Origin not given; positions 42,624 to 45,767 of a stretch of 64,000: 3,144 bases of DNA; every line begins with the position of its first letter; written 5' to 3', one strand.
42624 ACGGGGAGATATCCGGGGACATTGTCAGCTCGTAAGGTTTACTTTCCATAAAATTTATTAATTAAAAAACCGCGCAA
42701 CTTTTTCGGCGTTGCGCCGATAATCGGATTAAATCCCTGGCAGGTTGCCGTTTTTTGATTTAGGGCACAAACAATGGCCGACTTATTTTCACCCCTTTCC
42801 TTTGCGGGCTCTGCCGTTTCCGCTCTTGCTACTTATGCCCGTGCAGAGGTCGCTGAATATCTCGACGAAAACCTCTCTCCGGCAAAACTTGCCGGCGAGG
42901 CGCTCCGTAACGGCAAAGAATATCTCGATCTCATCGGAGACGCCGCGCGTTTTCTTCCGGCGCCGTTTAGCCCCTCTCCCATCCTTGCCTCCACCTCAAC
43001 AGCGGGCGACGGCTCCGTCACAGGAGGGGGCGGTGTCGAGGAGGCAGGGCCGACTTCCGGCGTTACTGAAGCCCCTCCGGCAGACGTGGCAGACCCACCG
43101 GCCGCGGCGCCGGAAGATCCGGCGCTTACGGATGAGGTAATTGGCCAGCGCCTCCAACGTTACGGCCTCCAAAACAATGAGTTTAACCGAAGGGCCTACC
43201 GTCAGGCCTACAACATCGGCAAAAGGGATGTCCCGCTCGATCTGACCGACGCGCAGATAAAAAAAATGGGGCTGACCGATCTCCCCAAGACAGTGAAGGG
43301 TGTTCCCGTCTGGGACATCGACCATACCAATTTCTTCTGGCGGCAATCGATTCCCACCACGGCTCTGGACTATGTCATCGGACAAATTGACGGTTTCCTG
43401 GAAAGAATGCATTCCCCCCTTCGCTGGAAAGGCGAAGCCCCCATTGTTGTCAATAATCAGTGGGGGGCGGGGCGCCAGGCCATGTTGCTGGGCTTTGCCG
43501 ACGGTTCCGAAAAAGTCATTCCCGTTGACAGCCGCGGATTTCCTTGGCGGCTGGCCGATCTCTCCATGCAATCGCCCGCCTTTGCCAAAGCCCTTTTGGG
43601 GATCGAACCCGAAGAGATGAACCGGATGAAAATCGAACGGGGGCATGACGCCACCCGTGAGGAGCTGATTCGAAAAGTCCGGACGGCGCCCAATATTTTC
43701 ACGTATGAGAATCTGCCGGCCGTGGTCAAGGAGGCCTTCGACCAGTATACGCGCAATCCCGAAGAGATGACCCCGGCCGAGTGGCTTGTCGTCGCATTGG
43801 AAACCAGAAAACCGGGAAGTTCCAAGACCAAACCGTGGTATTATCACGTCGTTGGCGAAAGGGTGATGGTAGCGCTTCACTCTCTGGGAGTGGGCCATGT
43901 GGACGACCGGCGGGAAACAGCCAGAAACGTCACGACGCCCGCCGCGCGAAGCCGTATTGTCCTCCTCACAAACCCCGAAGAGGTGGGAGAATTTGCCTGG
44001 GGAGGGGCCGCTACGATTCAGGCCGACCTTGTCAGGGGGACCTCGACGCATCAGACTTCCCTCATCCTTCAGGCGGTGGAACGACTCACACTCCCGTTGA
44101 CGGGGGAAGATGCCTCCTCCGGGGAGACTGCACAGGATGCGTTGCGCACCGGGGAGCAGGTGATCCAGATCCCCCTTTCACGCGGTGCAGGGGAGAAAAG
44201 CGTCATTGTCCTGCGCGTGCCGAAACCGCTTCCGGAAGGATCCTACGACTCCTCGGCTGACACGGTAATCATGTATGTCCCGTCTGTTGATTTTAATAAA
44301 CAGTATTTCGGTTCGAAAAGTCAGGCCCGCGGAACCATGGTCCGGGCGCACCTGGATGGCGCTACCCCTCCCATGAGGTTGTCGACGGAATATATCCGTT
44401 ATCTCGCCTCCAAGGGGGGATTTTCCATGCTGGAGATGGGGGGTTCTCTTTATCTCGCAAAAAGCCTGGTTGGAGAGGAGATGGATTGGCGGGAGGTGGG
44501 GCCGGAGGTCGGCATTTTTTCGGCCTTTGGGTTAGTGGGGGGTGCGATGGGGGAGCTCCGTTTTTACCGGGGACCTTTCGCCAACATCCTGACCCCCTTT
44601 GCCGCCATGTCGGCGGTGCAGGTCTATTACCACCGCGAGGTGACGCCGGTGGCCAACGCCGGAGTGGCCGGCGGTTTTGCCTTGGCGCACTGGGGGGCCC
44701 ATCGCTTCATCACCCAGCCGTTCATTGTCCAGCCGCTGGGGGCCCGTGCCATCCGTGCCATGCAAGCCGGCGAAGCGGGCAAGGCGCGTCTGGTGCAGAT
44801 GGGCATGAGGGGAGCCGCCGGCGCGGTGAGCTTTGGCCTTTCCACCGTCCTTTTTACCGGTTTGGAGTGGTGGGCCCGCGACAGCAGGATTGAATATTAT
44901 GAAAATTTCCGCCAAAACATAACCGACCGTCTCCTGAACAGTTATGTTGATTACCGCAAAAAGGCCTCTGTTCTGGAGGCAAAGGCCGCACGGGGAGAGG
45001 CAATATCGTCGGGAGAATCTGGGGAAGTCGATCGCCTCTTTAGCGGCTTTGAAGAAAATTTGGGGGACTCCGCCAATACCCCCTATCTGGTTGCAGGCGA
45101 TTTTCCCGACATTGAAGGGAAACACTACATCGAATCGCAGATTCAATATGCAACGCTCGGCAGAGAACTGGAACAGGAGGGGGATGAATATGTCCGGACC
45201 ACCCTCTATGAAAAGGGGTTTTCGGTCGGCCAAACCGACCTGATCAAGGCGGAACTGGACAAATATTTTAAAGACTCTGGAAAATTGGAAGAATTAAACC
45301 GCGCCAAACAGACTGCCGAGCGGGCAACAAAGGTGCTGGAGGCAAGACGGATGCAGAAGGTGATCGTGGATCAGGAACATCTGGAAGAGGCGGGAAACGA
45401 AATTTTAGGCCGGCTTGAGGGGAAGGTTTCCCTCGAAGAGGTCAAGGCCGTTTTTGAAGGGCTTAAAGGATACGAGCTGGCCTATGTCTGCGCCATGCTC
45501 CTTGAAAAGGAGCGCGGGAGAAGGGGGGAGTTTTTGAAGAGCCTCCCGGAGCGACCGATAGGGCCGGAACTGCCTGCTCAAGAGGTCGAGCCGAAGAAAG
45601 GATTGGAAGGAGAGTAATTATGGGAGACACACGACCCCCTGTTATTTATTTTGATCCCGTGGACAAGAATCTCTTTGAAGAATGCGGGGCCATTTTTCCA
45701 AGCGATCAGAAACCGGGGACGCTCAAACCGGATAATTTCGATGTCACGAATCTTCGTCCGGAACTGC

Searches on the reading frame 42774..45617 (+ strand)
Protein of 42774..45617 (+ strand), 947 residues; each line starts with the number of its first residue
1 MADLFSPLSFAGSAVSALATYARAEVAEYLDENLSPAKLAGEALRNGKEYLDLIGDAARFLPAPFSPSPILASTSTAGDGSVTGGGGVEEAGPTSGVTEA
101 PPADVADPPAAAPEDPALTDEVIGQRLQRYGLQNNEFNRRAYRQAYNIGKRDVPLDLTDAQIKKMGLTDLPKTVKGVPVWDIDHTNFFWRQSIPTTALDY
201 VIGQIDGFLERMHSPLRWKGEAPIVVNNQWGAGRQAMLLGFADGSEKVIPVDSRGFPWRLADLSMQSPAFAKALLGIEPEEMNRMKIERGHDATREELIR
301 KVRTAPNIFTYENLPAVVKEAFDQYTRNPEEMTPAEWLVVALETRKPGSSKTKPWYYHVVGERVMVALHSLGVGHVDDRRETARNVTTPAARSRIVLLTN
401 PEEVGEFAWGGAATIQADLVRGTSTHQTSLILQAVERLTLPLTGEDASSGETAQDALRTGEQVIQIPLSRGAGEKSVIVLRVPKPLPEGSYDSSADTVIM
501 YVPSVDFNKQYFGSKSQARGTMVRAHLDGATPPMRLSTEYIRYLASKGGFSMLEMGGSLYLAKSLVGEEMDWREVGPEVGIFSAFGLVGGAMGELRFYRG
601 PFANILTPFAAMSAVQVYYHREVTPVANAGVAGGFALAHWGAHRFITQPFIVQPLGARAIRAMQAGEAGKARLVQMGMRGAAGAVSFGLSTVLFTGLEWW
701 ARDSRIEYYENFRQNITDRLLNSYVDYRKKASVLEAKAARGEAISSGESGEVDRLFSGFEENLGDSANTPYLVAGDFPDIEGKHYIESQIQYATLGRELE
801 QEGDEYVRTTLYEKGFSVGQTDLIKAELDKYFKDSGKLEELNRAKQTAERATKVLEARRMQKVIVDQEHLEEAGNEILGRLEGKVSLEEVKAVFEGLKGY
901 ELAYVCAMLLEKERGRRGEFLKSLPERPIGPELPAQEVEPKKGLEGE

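Call 9: search_protein_families(library=pfam, proteins=[window:42774-45617:+], max_evalue=0.01)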
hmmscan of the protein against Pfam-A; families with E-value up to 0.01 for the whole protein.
window:42774-45617:+ (947 aa): 0 families

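Call 11: search_protein_families(library=ncbifam, proteins=[window:42774-45617:+], max_evalue=0.1)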
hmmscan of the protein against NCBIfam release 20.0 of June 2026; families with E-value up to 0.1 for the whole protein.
window:42774-45617:+ (947 aa): 0 families

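Call 12: search_protein_families(library=padloc, proteins=[window:42774-45617:+], max_evalue=0.1)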
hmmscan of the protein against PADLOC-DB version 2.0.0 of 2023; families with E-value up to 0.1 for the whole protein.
window:42774-45617:+ (947 aa): 0 families

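Call 13: search_solved_structures(query=window:42774-45617:+, max_evalue=1)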
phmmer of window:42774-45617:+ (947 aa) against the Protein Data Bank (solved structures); distinct sequences matched with E-value up to 1: 0.

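Call 14: find_homologous_proteins(query=window:42774-45617:+)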
Query window:42774-45617:+ (947 aa): 2 proteins with E <= 0.001 among 8000 candidates.
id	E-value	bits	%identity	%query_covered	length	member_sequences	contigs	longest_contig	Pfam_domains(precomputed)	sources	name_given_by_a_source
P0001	0.0e+0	2134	100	100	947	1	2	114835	-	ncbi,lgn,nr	ncbi:MAG: hypothetical protein HYU99_03405 [Deltaproteobacteria bacterium]|nr:hypothetical protein [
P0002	2.2e-96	342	31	86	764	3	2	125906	-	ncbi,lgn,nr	ncbi:MAG: hypothetical protein HYT77_02540 [Deltaproteobacteria bacterium]|nr:hypothetical protein [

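Call 16: find_encoding_contigs(protein=P0002, flank=10000)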
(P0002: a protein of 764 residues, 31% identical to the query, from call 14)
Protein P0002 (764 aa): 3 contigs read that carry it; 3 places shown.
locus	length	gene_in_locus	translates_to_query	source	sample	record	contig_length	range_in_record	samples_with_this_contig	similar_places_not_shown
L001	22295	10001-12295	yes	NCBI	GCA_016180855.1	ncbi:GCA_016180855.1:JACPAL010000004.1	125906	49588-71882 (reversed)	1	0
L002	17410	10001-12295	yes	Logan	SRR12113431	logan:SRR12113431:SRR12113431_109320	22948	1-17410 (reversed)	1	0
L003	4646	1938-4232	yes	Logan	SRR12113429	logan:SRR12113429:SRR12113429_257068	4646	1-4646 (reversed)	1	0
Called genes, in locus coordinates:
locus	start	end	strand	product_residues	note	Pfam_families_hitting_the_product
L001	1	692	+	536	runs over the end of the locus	-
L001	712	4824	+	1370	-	-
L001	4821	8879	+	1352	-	-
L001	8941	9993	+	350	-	-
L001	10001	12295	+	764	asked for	-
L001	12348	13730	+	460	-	PF02321:OEP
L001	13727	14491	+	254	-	PF05494:MlaC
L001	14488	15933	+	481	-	PF01663:Phosphodiest, PF00884:Sulfatase (faint)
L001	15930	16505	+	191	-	PF00440:TetR_N, PF08359:TetR_C_4, PF17932:TetR_C_24, PF17938:TetR_C_29 (weak)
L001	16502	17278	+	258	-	PF01012:ETF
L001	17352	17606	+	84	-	-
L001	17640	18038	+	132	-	PF04480:DUF559, PF18741:MTES_1575 (weak)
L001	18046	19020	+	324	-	PF01012:ETF, PF00766:ETF_alpha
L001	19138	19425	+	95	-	-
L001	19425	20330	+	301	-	PF00892:EamA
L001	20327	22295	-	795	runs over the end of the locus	PF03030:H_PPase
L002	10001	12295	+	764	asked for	-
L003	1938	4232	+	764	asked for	-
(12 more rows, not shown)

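Call 35: search_protein_representatives(protein=window:42774-45617:+)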
Query: 947 residues. Proteins with E-value up to 0.001 (for the whole library): 4; up to 1e-10: 4; up to 1e-30: 2. The best 4 are listed.
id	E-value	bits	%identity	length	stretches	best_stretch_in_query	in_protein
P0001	0.0e+00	2133.6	100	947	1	1-947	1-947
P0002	7.0e-97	342.0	34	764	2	469-912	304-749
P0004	2.2e-24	102.1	39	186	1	539-701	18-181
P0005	5.8e-23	97.3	36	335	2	211-449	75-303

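Call 37: find_encoding_contigs(protein=P0005, flank=10000)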
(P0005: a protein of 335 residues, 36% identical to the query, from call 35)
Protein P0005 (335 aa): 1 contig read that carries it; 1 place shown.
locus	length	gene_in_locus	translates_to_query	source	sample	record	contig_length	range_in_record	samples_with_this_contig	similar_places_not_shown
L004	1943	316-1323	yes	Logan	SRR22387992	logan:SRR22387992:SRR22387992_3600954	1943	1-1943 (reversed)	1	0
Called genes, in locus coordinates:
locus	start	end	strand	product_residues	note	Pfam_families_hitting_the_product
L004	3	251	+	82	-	?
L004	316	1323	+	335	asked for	-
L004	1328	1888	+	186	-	-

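Call 38: find_encoding_contigs(protein=P0004, flank=10000)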
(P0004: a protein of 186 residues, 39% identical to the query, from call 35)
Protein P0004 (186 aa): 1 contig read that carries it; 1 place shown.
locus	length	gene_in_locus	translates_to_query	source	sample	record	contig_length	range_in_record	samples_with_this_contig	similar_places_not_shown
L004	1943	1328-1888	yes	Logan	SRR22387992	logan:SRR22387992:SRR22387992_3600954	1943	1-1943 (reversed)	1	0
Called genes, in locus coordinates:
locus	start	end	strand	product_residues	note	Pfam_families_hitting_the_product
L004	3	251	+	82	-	?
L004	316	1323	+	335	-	-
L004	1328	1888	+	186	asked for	-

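Call 40: find_related_loci(query=A1, collection=genome_contigs, flank=10000)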
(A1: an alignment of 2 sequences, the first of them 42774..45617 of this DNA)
Query A1 (947 aa) in genome_contigs; peptide patterns used: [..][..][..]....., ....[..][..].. (x = any residue, [..] = any of these).
146 stretches matched a pattern, but none encodes a relative of the query by tblastn (E <= 1e-3).

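Call 41: find_related_loci(query=A1, collection=metagenome_contigs, flank=10000)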
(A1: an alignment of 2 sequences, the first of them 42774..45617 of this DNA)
Query A1 (947 aa) in metagenome_contigs; peptide patterns used: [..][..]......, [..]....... (x = any residue, [..] = any of these).
600 stretches matched a pattern, but none encodes a relative of the query by tblastn (E <= 1e-3).

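Call 49: search_solved_structures(query=A1, max_evalue=10)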
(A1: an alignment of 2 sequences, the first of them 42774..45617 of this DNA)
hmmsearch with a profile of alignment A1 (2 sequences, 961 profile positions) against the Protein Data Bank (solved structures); distinct sequences matched with E-value up to 10: 2.
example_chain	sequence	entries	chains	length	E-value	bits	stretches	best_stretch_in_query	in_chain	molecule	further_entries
3aqo_A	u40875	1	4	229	0.62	10.8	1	844-940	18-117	Probable SecDF protein-export membrane protein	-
36rp_Y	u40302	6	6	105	6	7.5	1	797-883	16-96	DNA-directed RNA polymerase subunit Rpo13 | Conserved protein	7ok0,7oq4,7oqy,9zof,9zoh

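Call 53: predict_structure(alignment_id=A1)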
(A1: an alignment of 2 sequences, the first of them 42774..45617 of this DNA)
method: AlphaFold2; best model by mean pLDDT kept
length: 947 residues; sequences in the alignment: 2
mean_pLDDT: 36.2   pTM: 0.25
mean pLDDT of the five models: 36.2, 35.1, 34.6, 34.1, 32.4
residues with pLDDT >= 90: 0; 70-90: 17; 50-70: 148; < 50: 782
segments of 3 or more residues with pLDDT < 50: 1-114, 129-133, 151-238, 246-263, 266-274, 302-712, 764-870, 883-885, 924-947
pLDDT, mean of each block of 10 residues (from residue 1): 25 32 29 34 32 29 23 23 24 26 26 52 60 54 55 44 39 36 24 24 27 23 23 45 44 37 47 53 68 62 38 31 34 32 26 23 22 23 26 22 22 23 29 33 35 35 31 27 26 23 19 26 26 26 26 31 29 31 30 28 31 30 28 30 30 32 36 33 30 28 35 55 67 69 66 67 43 37 35 39 41 37 43 45 41 35 39 56 51 56 58 60 42 29 26
secondary structure, 60 per line:
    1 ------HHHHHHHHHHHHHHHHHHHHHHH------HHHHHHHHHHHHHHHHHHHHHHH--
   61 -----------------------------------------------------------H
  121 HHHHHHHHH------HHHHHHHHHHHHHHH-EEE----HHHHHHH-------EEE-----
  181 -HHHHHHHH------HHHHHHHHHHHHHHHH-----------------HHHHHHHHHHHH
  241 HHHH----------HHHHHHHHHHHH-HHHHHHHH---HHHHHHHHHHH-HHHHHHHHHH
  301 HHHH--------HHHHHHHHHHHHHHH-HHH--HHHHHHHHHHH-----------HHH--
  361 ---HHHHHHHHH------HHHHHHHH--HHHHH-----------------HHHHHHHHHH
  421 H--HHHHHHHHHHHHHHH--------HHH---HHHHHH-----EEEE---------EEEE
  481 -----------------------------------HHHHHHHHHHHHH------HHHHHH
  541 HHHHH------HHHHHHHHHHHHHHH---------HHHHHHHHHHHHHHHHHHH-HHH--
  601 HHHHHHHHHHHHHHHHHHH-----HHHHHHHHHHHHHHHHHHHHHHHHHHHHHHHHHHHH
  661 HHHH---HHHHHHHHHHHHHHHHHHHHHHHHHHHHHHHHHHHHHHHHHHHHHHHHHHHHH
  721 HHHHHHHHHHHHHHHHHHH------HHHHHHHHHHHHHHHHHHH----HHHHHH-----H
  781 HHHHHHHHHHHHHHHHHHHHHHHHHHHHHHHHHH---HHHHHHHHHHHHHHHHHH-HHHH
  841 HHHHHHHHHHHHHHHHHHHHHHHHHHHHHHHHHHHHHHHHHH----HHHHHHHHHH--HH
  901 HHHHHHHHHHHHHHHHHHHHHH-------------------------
elements in order (helices of 4 or more, strands of 3 or more residues): H7-29 H36-58 H120-129 H136-150 E152-154 H159-165 E173-175 H182-189 H196-211 H229-244 H255-266 H268-275 H279-289 H291-304 H313-327 H334-344 H364-372 H379-386 H389-393 H411-421 H424-438 H453-458 E464-467 E477-480 H516-528 H535-545 H552-566 H576-594 H601-619 H625-664 H668-739 H746-764 H769-774 H780-814 H818-835 H837-882 H887-896 H899-922

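Call 54: find_encoding_contigs(protein=window:42774-45617:+, flank=1000, max_places=4)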
Protein window:42774-45617:+ (947 aa): 2 contigs read that carry it; 2 places shown.
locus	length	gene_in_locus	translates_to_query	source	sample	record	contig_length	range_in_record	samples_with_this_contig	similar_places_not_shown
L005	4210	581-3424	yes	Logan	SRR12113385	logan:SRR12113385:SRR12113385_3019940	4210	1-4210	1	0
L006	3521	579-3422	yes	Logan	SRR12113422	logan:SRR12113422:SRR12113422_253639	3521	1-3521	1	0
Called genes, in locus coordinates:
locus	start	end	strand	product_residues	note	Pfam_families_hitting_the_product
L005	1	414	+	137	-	?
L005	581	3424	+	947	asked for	-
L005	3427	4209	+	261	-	?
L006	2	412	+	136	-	?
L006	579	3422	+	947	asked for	-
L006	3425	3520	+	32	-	?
